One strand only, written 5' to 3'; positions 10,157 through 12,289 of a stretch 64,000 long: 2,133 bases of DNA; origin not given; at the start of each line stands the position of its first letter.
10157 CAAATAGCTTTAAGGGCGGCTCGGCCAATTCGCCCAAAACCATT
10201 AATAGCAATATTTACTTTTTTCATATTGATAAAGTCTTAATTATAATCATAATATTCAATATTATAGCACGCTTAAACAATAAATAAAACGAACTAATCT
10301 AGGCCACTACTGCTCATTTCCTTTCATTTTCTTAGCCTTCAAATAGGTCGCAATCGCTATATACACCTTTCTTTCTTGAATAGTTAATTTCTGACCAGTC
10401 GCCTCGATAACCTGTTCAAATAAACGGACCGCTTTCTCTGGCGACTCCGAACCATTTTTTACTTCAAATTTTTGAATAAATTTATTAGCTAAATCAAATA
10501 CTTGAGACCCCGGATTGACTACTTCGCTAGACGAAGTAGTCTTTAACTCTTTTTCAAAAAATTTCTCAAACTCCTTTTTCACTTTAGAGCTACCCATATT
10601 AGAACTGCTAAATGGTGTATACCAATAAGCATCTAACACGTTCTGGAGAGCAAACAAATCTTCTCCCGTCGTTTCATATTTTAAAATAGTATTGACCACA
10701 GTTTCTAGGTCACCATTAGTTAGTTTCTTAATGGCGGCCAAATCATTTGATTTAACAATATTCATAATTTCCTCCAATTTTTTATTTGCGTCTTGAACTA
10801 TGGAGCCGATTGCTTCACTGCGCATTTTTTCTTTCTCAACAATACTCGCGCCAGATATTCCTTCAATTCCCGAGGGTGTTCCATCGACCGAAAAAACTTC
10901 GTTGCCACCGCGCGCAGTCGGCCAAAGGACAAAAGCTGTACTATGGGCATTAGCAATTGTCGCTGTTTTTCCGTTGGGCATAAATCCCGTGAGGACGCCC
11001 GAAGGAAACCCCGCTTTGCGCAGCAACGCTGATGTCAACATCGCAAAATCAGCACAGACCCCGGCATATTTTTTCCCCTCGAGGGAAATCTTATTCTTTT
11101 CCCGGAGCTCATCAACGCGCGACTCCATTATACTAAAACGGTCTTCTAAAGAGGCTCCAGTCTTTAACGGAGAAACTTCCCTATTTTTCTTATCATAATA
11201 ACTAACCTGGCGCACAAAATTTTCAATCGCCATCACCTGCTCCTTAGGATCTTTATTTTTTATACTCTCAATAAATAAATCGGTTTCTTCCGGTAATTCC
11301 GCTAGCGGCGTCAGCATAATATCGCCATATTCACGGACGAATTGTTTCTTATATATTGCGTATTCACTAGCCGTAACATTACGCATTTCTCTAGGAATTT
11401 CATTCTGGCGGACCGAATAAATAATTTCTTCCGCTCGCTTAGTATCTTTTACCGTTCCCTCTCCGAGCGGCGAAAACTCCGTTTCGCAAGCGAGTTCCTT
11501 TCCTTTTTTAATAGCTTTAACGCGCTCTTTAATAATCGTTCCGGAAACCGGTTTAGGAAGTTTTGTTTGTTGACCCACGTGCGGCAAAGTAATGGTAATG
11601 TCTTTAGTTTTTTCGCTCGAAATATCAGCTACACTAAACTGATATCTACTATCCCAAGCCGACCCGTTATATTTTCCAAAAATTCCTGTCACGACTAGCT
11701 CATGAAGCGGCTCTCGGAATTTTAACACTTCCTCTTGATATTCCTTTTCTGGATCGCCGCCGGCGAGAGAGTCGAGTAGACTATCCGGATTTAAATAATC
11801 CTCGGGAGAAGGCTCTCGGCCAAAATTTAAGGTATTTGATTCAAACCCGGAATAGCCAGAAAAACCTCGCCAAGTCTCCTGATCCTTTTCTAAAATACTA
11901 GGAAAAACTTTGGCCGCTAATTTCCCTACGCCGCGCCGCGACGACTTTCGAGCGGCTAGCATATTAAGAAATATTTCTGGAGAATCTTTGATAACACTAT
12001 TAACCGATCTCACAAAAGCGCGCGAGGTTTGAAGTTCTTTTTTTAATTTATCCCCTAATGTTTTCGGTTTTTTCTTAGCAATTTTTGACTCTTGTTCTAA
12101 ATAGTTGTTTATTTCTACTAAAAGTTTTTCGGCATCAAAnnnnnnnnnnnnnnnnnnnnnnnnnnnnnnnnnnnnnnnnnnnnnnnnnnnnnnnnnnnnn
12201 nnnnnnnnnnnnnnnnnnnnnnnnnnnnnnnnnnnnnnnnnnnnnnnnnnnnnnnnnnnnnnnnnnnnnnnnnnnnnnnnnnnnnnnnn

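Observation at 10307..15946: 1879-aa giant helical-repeat protein ending in a transglutaminase-like Cys-His-Asp core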

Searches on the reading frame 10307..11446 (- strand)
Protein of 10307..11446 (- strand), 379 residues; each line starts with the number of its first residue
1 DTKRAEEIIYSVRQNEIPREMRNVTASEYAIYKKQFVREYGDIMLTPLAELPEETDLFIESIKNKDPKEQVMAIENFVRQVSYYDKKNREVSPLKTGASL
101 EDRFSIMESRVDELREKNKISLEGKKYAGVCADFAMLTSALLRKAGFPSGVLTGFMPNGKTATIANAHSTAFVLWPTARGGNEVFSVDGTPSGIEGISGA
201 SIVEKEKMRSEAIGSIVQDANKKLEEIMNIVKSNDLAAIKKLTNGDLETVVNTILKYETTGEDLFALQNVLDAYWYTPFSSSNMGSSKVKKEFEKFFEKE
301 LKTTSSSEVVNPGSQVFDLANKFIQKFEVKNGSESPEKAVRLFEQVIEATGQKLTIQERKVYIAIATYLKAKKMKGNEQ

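Call 7: search_solved_structures(query=window:10307-11446:-, max_evalue=1, show_alignments=3)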
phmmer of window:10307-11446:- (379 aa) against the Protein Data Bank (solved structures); distinct sequences matched with E-value up to 1: 0.

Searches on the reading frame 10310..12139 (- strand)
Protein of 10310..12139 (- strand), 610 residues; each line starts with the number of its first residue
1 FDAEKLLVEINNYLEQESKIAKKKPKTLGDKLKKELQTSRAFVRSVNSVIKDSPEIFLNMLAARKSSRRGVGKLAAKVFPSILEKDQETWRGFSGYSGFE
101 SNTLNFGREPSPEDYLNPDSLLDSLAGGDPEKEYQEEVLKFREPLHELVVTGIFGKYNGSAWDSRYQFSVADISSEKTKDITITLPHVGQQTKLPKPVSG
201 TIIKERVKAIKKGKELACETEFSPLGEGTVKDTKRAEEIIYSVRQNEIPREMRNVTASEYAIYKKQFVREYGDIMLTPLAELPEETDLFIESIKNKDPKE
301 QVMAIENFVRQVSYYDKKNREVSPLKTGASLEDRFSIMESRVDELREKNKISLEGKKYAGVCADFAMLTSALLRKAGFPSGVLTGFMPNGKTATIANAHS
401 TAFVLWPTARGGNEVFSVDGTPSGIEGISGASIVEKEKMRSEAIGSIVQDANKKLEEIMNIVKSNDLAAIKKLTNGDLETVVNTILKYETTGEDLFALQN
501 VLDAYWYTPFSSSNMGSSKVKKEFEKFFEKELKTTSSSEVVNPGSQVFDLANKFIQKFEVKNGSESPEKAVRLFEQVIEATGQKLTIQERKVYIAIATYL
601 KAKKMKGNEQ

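Call 12: find_homologous_proteins(query=window:10310-12139:-, max_evalue=0.001)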
Query window:10310-12139:- (610 aa): 6 proteins with E <= 0.001 among 8000 candidates.
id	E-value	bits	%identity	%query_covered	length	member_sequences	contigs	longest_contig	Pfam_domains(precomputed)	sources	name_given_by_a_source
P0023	3.5e-182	625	49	100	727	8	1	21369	PF04473.19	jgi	-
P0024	5.4e-166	572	47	100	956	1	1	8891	PF11952.14,PF13438.12,PF04473.19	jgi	-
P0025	2.1e-162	560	48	90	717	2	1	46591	PF01841.26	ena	-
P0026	5.4e-122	426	40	94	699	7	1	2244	PF04473.19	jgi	jgi:hypothetical protein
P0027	3.5e-94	335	34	98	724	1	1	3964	PF01841.26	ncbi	-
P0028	3.1e-83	299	37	79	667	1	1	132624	PF01841.26,PF04473.19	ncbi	-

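Call 19: search_solved_structures(query=A1, max_evalue=10, show_alignments=3)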
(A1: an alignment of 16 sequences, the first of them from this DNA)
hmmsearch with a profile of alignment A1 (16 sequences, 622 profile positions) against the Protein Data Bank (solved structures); distinct sequences matched with E-value up to 10: 5.
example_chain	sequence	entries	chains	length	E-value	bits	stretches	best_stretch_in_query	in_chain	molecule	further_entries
9cte_A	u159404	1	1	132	0.3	12.7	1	522-592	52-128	De novo protein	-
3isr_A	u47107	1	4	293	0.34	12.5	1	367-396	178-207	Transglutaminase-like enzymes, putative cysteine protease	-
3fnr_A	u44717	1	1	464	0.39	12.3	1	256-339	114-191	Arginyl-tRNA synthetase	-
3lag_A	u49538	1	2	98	0.66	11.5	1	400-433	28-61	uncharacterized protein RPA4178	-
6g49_A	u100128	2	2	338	0.87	11.2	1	368-396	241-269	Protein-glutamine gamma-glutamyltransferase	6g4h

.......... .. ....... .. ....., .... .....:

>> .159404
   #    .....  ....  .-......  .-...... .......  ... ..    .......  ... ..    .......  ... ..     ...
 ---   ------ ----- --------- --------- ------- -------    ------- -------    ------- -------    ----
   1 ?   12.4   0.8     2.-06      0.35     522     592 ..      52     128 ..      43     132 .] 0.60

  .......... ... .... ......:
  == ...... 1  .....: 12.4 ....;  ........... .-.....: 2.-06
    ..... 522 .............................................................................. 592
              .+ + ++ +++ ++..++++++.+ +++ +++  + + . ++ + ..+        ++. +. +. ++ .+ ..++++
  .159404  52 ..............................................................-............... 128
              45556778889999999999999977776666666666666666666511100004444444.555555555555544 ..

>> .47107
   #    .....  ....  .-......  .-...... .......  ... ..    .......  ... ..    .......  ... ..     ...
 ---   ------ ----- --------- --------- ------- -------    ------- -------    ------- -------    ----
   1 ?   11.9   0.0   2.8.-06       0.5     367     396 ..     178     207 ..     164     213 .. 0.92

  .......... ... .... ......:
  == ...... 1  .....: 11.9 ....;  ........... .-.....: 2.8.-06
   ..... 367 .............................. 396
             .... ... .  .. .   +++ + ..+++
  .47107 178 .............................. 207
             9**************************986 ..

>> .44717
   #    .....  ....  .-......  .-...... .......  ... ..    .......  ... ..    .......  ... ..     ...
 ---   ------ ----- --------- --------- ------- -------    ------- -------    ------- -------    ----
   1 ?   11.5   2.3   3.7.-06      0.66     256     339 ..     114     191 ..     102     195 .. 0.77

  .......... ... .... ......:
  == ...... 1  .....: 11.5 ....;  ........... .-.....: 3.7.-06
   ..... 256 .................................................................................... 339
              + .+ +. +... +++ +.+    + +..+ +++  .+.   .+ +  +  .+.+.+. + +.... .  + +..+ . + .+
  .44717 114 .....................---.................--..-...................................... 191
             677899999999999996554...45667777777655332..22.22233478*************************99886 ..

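Call 25: predict_structure(alignment_id=A1)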
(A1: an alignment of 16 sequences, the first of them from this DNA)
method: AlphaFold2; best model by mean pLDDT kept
length: 610 residues; sequences in the alignment: 16
mean_pLDDT: 77.6   pTM: 0.71
mean pLDDT of the five models: 77.6, 75.1, 73.6, 72.4, 70.9
residues with pLDDT >= 90: 177; 70-90: 261; 50-70: 115; < 50: 57
segments of 3 or more residues with pLDDT < 50: 17-24, 62-70, 83-107, 124-128, 608-610
pLDDT, mean of each block of 10 residues (from residue 1): 68 57 56 56 60 60 44 54 43 45 45 72 50 73 89 87 88 77 91 90 93 90 91 87 90 93 96 94 88 96 97 82 66 88 82 86 92 97 90 87 93 92 80 91 90 89 77 77 83 75 71 67 78 66 80 76 62 80 76 82 58
secondary structure, 60 per line:
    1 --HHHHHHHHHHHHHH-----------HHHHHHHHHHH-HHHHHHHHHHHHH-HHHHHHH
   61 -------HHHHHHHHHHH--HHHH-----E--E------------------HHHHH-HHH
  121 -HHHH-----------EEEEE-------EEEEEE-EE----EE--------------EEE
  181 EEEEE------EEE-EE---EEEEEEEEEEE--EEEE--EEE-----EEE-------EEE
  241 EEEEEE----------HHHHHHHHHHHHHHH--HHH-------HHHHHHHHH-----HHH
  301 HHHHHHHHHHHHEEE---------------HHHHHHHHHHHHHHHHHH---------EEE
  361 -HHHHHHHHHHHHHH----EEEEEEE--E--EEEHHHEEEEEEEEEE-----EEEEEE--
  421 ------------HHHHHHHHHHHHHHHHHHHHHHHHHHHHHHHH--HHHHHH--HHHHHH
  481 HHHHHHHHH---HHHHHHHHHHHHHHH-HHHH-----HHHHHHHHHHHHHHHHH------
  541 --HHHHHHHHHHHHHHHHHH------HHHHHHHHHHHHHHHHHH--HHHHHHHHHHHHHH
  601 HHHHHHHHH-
elements in order: H3-16 H28-38 H40-52 H54-60 H68-78 H81-84 H112-116 H122-125 E137-141 E149-154 E178-185 E192-194 E201-211 E214-217 E220-222 E228-230 E238-246 H257-271 H284-292 H298-312 E313-315 H331-348 E358-360 H362-375 E380-386 E392-394 E398-407 E413-418 H433-464 H467-472 H475-489 H493-507 H509-512 H518-534 H543-560 H567-584 H587-609

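Call 27: search_protein_representatives(alignment_id=A1)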
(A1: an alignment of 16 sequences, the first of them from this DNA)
Query: 16 sequences, 622 profile positions. Proteins with E-value up to 0.001 (for the whole library): 328; up to 1e-10: 295; up to 1e-30: 231. The best 150 are listed.
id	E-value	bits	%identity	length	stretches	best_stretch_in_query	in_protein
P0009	3.2e-254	861.5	-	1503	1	1-622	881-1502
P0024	6.8e-254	860.5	-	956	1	1-620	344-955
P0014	7.1e-254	860.4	-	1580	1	2-622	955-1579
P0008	1.2e-249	846.4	-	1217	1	1-622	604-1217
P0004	2.3e-249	845.5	-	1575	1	4-620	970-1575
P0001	3.4e-240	815.2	-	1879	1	1-621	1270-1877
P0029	5.2e-238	808.0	-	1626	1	2-622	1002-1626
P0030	1.1e-237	807.0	-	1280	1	2-622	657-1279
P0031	2.5e-237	805.7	-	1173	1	3-622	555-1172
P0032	4.6e-236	801.6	-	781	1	1-621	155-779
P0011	4.3e-234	795.1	-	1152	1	1-619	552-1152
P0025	2.1e-224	763.1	-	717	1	1-549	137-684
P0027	6.1e-224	761.5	-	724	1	1-619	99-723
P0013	4.1e-222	755.5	-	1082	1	1-619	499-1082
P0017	6.2e-222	754.9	-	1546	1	1-622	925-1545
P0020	1.5e-219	747.0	-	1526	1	8-619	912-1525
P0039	1.9e-202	690.5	-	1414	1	2-621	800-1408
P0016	7.2e-191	652.3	-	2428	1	1-621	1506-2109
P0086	5.8e-154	530.4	-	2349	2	23-620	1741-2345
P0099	1.6e-148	512.4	-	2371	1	27-620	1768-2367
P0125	1.2e-109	384.0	-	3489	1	1-610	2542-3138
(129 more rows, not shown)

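Call 52: find_related_loci(query=A1, collection=genome_contigs, flank=8000)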
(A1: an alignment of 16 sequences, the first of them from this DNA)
Query A1 (610 aa) in genome_contigs; peptide patterns used: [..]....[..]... (x = any residue, [..] = any of these).
55 stretches matched a pattern; 40 encode a relative of the query (tblastn E <= 1e-3); 40 distinct loci.
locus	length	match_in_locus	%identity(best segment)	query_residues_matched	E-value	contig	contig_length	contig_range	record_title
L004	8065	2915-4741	48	1-607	0e+0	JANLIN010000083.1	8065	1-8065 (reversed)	MAG: Candidatus Komeilibacteria bacterium isolate S40-16 k99_127198, whole genome shotgun sequence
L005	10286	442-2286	47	1-608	0e+0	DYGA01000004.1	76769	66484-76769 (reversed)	MAG TPA_asm: Candidatus Paceibacter sp. isolate BE2012_33_23 Afr_mines_BE2012_189_length_76769_cov_9_828428, whole genom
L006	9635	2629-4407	42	17-600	3e-150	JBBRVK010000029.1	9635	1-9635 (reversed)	MAG: Candidatus Paceibacteria bacterium isolate La3_metabat2.146 La3_metabat2.146_K_2091754_L_9635_cov_78.5680, whole ge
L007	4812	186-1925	41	1-599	1e-147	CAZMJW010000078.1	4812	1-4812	MAG TPA_asm: uncultured Gammaproteobacteria bacterium isolate binchicken_co39_573 genome assembly, contig: NODE_36699_le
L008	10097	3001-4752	41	1-606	3e-129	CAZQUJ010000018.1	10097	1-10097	MAG TPA_asm: uncultured Candidatus Saccharibacteria bacterium isolate SRP192927_co3_271 genome assembly, contig: NODE_17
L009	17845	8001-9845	37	15-610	2e-113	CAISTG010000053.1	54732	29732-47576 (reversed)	MAG: Candidatus Buchananbacteria bacterium isolate MJ-time_bin-7222 genome assembly, contig: bin-7222:53/66, whole genom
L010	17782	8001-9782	37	33-608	2e-113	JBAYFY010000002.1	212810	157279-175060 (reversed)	MAG: Candidatus Buchananbacteria bacterium isolate SO_2016_GW1_112 scaffold00111_OW334_2016, whole genome shotgun sequen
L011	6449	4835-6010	44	221-610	1e-106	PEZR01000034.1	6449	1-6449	MAG: Bdellovibrio sp. CG10_big_fil_rev_8_21_14_0_10_47_8 CG10_8_21_14_0.10_scaffold_14229_c, whole genome shotgun sequen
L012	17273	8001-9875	36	21-607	3e-105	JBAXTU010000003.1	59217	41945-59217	MAG: bacterium isolate ELA643 MAG643_3, whole genome shotgun sequence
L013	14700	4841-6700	36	10-607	1e-104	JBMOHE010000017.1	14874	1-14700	MAG: Patescibacteria group bacterium isolate Deming_bin.335 contig11218, whole genome shotgun sequence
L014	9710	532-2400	35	7-605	2e-104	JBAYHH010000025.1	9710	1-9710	MAG: Candidatus Magasanikiibacteriota bacterium isolate SO_2016_GW1_145 scaffold12899_OW334_2016, whole genome shotgun s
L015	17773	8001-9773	34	36-607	3e-101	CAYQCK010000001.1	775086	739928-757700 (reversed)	MAG TPA_asm: uncultured Gammaproteobacteria bacterium isolate binchicken_co20_219 genome assembly, contig: NODE_3_length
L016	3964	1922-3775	34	7-605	1e-102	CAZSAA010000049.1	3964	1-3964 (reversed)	MAG TPA_asm: uncultured Gammaproteobacteria bacterium isolate SRP192927_co2_182 genome assembly, contig: NODE_56889_leng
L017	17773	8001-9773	36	36-608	1e-100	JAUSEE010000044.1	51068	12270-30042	MAG: Candidatus Buchananbacteria bacterium isolate E14_maxbin.167 E14_k141_1787436, whole genome shotgun sequence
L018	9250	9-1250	41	213-606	9e-98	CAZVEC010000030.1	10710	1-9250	MAG TPA_asm: uncultured Candidatus Saccharibacteria bacterium isolate SRP050083_co2_123 genome assembly, contig: NODE_48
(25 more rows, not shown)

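Call 55: search_protein_families(library=pfam, proteins=[P0039], max_evalue=0.01)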
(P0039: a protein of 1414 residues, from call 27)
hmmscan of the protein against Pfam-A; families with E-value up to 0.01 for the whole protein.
P0039 (1414 aa): 2 families
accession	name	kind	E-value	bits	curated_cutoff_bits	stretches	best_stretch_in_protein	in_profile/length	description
PF01841.26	Transglut_core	-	9.6e-06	26.3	23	1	1133-1200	35-100/108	Transglutaminase-like superfamily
PF04473.18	DUF553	-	1.6e-05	24.9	20.5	1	1080-1196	8-102/140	Transglutaminase-like domain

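Call 80: fold_search(model_id=the predicted structure, library=pdb)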
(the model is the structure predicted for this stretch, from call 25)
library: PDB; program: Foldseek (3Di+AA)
matches with E <= 10: 672; with E <= 0.001: 5
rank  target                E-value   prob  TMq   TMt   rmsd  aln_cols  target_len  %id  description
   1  6g4h                  5.6e-08  1.00  0.31  0.61   6.7       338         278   14  Crystal structure of the periplasmic domain of TgpA from Pseudomonas aeruginosa bound to ethylmercury (released 2019-04-10)
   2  6g49                  1.4e-07  1.00  0.31  0.59   6.4       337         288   15  Crystal structure of the periplasmic domain of TgpA from Pseudomonas aeruginosa (released 2019-04-10)
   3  3isr_A                3.5e-04  1.00  0.21  0.38   7.6       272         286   17  The Crystal Structure of a Putative Cysteine Protease from Cytophaga hutchinsonii to 1.9A (released 2009-09-08)
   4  3isr_C                4.3e-04  1.00  0.20  0.37   7.7       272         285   18  The Crystal Structure of a Putative Cysteine Protease from Cytophaga hutchinsonii to 1.9A (released 2009-09-08)
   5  3isr_B                7.1e-04  1.00  0.21  0.38   7.8       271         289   18  The Crystal Structure of a Putative Cysteine Protease from Cytophaga hutchinsonii to 1.9A (released 2009-09-08)
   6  5mhl_B                1.1e-02  0.60  0.16  0.14  21.8       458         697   12  FXIIIa in complex with the inhibitor Mi0621 (released 2017-12-20)
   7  4kty_B                1.2e-02  0.69  0.17  0.15  22.0       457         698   13  Fibrin-stabilizing factor with a bound ligand (released 2013-12-04)
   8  5mho_B                1.2e-02  0.63  0.16  0.14  20.9       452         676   10  FXIIIa in complex with the inhibitor ZED2369 (released 2017-12-20)
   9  5mhm_B                1.2e-02  0.54  0.15  0.14  20.9       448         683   13  FXIIIa in complex with the inhibitor ZED1630 (released 2017-12-20)
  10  6zc9_B                2.1e-02  0.66  0.09  0.18  14.8       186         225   18  Structure of 14-3-3 gamma in complex with Nedd4-2 14-3-3 binding motif Ser448 (released 2021-07-21)
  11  4kty_A                2.9e-02  0.41  0.15  0.14  21.9       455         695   13  Fibrin-stabilizing factor with a bound ligand (released 2013-12-04)
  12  5mhm_A                3.4e-02  0.38  0.15  0.14  21.8       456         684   12  FXIIIa in complex with the inhibitor ZED1630 (released 2017-12-20)
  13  5mhn_B                3.5e-02  0.41  0.15  0.14  21.0       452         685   10  FXIIIa in complex with the inhibitor ZED2360 (released 2017-12-20)
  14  8rmx_D                3.9e-02  0.57  0.17  0.21  22.8       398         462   12  Transglutaminase 3 in complex with DH patient-derived Fab DH63-A02 (released 2025-03-12)
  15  9crn                  4.3e-02  0.87  0.11  0.18  14.9       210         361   14  Crystal structure of Streptococcus pyogenes TglA (released 2024-08-14)
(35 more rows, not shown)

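Call 89: search_protein_families(library=pfam, proteins=[P0125, P0086, P0099], max_evalue=0.001)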
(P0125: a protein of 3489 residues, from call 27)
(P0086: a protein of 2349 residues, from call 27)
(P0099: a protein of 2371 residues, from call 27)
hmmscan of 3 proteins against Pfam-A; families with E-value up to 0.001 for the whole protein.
P0125 (3489 aa): 9 families
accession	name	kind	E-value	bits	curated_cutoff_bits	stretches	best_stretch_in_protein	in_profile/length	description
PF13516.12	LRR_6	-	6.3e-27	91.9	23.4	1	1569-1590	3-24/24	Leucine Rich repeat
PF13646.12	HEAT_2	-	1.4e-26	93.1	27.7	3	3271-3351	3-87/88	HEAT repeats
PF02985.28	HEAT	-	4.5e-17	61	23.5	0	3299-3323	3-27/31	HEAT repeat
PF13513.12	HEAT_EZ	-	2.4e-11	44.3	27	0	3355-3384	25-54/55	HEAT-like repeat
PF03130.22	HEAT_PBS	-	6.3e-08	32.8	20.9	0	3312-3337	1-26/27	PBS lyase HEAT-like repeat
PF12799.13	LRR_4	-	6.7e-08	33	27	0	1678-1715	2-36/44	Leucine Rich repeats (2 copies)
PF00514.29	Arm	-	3.1e-07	30.6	20.6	0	3325-3351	10-36/41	Armadillo/beta-catenin-like repeat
PF13424.12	TPR_12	-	0.00045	20.8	30.1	0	43-110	8-75/77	Tetratricopeptide repeat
PF07719.23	TPR_2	-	0.00093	19.6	27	0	80-112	1-33/34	Tetratricopeptide repeat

P0086 (2349 aa): 1 family
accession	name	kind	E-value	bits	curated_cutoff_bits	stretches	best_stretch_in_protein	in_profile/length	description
PF01841.26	Transglut_core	-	2.8e-07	31.2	23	1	2050-2126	23-97/108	Transglutaminase-like superfamily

P0099 (2371 aa): 1 family
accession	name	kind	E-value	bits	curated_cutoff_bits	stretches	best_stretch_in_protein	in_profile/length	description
PF01841.26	Transglut_core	-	1e-06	29.4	23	1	2058-2149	9-98/108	Transglutaminase-like superfamily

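Call 102: search_protein_families(library=pfam, alignment_id=A1, max_evalue=0.001)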
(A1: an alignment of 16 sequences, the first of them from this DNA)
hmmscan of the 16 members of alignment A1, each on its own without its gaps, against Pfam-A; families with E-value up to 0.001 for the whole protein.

A. member 1, seq(610 aa): 2 families
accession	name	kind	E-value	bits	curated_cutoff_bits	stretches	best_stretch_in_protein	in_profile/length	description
PF01841.26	Transglut_core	-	1.2e-07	32.4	23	1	294-402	10-94/108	Transglutaminase-like superfamily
PF04473.18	DUF553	-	5.2e-07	29.6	20.5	1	291-401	8-107/140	Transglutaminase-like domain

B. families by the number of members that match (of 16 scanned): 3 families
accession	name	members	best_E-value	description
PF01841.26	Transglut_core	16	2.2e-08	Transglutaminase-like superfamily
PF04473.18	DUF553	10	2.8e-08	Transglutaminase-like domain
PF14591.11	AF0941-like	1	0.00039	AF0941-like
